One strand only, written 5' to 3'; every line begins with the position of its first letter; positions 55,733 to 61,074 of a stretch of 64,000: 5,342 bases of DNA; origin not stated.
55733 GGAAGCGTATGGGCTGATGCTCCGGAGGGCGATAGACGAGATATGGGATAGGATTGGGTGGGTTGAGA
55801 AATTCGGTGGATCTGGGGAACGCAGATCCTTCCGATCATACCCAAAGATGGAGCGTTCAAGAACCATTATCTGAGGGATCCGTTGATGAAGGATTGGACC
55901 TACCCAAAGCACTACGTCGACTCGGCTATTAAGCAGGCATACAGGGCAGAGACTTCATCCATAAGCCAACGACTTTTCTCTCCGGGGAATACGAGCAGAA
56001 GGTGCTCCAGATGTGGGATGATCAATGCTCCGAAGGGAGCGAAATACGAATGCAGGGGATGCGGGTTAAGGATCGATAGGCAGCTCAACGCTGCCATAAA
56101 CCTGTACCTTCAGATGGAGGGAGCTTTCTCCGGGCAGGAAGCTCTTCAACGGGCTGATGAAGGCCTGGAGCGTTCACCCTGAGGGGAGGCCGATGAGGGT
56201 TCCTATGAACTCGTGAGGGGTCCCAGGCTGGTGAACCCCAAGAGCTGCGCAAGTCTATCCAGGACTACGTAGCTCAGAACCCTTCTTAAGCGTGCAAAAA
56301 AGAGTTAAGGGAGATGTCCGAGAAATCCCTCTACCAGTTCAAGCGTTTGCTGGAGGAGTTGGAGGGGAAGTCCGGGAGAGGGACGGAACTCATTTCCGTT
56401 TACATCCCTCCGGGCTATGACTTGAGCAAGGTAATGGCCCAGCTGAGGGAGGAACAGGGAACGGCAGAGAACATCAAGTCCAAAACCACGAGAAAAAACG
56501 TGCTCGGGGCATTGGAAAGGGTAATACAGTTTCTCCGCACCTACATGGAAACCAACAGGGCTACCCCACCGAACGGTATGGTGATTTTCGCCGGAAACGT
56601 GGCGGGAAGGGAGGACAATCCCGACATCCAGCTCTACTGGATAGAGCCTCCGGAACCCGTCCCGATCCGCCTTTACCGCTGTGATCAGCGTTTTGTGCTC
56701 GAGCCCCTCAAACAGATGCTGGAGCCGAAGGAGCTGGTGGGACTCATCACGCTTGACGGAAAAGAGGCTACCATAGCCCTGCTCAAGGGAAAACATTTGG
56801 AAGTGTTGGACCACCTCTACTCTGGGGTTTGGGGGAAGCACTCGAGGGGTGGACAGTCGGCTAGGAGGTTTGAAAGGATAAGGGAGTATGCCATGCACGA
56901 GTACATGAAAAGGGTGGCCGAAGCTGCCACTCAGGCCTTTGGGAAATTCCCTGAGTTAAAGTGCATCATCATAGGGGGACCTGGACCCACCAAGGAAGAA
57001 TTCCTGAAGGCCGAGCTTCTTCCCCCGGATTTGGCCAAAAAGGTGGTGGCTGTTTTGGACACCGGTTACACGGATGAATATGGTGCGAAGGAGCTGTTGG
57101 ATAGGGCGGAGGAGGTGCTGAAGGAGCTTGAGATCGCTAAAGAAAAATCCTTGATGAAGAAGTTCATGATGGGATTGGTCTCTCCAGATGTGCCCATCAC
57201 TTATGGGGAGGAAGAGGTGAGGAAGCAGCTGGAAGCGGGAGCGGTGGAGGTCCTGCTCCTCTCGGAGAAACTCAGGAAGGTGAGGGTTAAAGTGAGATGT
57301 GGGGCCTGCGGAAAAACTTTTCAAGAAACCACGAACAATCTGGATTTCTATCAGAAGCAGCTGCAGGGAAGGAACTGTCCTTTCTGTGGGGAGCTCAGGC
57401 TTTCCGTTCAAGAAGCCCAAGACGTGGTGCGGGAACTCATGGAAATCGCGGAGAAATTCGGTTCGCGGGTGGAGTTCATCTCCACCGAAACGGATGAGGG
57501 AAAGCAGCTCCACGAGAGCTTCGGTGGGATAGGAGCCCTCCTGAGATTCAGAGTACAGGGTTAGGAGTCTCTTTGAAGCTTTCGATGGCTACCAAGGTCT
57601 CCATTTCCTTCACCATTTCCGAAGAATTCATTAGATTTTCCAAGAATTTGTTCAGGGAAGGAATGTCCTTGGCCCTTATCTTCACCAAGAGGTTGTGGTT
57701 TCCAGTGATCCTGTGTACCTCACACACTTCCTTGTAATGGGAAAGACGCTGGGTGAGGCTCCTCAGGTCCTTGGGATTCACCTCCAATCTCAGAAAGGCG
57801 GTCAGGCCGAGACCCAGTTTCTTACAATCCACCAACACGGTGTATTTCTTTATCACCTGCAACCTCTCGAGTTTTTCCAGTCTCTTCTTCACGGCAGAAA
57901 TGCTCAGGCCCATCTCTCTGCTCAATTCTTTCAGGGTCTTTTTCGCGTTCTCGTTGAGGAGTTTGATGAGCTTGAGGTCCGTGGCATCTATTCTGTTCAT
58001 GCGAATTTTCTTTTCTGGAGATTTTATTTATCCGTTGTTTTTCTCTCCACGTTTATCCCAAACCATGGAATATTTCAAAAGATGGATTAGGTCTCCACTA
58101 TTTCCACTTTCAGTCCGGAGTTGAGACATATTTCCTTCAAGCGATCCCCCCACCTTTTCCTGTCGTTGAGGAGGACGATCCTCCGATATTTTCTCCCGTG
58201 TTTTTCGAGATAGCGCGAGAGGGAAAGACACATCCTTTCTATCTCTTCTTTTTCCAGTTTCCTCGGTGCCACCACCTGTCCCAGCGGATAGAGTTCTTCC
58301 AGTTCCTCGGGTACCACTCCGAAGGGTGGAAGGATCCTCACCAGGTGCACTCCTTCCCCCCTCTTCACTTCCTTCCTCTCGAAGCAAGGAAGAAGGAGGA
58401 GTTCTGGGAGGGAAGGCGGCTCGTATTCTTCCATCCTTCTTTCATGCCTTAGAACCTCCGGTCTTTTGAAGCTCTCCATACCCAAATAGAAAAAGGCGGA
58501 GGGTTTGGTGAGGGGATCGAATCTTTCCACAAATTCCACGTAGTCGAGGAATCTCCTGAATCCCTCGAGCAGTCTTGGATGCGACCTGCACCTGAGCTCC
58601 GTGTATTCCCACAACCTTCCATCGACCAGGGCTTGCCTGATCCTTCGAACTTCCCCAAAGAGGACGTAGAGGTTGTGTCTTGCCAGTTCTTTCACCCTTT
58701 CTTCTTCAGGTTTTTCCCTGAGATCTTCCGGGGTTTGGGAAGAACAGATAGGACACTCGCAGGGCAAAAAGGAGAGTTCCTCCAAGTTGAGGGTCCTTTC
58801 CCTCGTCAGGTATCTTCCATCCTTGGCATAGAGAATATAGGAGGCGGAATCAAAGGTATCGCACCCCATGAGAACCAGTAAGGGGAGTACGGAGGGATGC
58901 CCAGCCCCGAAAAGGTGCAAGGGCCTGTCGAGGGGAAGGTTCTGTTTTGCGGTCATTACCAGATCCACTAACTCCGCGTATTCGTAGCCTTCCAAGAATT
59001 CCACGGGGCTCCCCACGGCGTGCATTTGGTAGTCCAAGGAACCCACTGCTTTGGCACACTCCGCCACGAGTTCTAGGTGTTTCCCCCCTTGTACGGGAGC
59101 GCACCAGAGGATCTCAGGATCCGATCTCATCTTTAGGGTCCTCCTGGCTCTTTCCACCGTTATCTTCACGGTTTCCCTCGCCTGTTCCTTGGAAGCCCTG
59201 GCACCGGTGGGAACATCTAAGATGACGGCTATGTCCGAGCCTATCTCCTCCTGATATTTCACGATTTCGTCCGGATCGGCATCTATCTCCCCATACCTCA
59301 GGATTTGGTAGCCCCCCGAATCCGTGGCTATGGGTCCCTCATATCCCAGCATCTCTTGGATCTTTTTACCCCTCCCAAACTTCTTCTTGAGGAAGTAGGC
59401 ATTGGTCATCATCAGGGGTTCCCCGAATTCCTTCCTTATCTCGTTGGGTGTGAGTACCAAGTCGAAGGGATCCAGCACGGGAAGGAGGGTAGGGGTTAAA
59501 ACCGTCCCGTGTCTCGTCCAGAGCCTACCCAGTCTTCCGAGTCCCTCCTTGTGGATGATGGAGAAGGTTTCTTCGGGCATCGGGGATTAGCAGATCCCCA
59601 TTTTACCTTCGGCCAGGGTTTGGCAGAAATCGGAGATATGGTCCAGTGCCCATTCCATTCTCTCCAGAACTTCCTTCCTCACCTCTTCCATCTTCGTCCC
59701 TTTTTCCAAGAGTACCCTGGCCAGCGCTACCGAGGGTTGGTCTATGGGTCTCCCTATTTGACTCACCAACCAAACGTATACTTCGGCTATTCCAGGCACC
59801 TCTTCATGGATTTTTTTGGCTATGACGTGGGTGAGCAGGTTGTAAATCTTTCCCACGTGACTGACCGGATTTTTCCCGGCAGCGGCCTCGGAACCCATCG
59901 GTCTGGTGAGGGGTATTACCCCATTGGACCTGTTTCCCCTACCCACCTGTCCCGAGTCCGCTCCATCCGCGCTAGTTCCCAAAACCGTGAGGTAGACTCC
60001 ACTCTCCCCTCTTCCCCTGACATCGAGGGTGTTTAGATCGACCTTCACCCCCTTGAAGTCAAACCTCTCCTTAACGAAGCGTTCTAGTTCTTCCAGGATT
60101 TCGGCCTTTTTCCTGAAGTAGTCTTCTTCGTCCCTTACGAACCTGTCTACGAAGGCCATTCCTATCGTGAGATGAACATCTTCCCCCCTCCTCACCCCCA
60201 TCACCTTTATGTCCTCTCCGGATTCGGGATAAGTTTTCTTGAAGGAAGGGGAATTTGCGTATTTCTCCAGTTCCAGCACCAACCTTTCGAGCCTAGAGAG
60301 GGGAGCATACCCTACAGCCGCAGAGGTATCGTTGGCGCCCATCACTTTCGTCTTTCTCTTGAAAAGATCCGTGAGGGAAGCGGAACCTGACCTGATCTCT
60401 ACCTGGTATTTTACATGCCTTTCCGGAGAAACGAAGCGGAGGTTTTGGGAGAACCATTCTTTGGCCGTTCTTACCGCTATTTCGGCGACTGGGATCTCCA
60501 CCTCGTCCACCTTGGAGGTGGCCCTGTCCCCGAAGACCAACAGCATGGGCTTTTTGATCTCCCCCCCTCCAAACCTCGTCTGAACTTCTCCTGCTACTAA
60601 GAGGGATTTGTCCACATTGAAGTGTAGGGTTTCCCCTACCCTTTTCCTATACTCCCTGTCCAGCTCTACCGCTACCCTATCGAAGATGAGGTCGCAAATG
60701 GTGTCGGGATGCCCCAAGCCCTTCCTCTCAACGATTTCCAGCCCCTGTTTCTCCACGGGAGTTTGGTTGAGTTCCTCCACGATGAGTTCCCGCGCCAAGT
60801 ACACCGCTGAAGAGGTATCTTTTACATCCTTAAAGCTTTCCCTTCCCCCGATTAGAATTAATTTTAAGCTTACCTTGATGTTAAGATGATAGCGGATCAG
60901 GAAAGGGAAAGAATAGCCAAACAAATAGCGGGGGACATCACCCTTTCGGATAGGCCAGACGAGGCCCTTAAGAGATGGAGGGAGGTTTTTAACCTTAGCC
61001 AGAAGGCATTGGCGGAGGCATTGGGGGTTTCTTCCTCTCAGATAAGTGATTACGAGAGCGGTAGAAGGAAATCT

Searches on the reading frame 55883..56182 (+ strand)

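Call 80: search_protein_families(library=pfam, proteins=[window:55883-56182:+], max_evalue=0.001)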
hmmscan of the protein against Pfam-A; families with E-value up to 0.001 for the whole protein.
window:55883-56182:+ (99 aa): 1 family
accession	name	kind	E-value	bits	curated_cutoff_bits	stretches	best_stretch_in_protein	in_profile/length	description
PF07282.18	Cas12f1-like_TNB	-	2.7e-12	47.1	26.3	1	19-74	9-60/60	Cas12f1-like, TNB domain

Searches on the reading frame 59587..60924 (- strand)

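Call 80: search_protein_families(library=pfam, proteins=[window:59587-60924:-], max_evalue=0.001)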
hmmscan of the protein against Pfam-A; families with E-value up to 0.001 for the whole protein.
window:59587-60924:- (445 aa): 1 family
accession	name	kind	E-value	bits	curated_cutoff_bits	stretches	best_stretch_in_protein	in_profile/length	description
PF01941.24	AdoMet_Synthase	-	1.7e-159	531.4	27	1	46-441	2-395/395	S-adenosylmethionine synthetase (AdoMet synthetase)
